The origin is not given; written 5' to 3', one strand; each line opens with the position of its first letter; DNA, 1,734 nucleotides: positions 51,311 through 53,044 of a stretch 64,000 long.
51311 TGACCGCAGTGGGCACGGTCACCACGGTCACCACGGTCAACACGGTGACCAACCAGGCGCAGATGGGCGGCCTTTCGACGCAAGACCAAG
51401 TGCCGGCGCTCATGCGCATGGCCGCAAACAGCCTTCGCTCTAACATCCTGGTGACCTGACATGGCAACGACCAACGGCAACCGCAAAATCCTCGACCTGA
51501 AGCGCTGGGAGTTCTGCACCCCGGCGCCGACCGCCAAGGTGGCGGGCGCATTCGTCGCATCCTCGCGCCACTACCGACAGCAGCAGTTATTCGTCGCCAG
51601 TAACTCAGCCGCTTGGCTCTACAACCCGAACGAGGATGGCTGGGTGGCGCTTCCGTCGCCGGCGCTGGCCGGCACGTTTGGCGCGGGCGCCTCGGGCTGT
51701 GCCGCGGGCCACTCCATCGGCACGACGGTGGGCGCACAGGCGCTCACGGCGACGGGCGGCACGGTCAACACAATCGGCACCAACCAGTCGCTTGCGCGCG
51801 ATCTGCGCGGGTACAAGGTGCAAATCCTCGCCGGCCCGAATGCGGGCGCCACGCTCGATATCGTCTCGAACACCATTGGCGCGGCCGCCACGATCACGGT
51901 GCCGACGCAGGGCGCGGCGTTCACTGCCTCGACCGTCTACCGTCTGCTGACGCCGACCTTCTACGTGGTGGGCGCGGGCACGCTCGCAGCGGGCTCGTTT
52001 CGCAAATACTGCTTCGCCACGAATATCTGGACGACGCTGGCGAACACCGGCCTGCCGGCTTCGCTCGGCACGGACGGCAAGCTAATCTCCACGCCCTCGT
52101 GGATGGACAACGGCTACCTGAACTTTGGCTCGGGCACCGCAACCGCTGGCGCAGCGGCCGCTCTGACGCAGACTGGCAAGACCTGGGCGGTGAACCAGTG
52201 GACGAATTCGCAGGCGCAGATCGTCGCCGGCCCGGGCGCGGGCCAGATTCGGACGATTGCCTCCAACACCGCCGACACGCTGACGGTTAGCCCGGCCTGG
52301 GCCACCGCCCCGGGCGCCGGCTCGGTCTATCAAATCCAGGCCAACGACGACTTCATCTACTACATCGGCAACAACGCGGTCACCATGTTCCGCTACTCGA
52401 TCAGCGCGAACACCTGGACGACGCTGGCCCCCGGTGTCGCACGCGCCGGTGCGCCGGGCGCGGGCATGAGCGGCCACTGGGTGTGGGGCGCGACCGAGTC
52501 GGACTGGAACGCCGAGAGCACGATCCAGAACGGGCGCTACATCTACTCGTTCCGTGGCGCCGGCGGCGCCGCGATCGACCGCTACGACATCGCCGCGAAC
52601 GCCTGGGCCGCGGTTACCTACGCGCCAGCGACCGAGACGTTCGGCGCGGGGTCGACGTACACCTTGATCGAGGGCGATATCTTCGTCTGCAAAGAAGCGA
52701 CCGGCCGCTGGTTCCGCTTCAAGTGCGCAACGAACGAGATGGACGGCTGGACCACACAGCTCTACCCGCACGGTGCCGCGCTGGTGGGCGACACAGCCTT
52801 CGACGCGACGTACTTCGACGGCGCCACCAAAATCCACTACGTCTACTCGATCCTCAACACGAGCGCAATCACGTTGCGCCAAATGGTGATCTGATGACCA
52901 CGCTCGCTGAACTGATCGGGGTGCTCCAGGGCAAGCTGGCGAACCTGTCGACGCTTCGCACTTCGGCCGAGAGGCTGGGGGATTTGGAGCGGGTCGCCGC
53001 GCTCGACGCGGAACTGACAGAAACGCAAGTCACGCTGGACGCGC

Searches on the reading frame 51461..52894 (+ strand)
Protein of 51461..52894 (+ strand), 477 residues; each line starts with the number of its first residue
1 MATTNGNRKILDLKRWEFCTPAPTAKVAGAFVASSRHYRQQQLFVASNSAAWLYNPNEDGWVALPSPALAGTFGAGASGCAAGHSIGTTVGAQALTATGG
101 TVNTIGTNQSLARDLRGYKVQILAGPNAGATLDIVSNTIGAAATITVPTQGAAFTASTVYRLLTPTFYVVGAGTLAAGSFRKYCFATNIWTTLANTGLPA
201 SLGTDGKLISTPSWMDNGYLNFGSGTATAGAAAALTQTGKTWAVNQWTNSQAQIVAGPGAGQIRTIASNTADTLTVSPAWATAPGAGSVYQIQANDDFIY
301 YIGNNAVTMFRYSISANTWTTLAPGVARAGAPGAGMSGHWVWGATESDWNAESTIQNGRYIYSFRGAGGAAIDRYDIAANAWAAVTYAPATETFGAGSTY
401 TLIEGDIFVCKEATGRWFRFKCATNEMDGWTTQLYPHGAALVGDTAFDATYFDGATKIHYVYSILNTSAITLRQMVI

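Call 7: search_protein_families(library=phrogs, proteins=[window:51461-52894:+])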
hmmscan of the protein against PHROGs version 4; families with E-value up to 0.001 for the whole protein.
window:51461-52894:+ (477 aa): 1 family
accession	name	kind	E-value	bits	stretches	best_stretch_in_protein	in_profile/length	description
phrog_12615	-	unknown function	7.1e-08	33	0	266-323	118-175/290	-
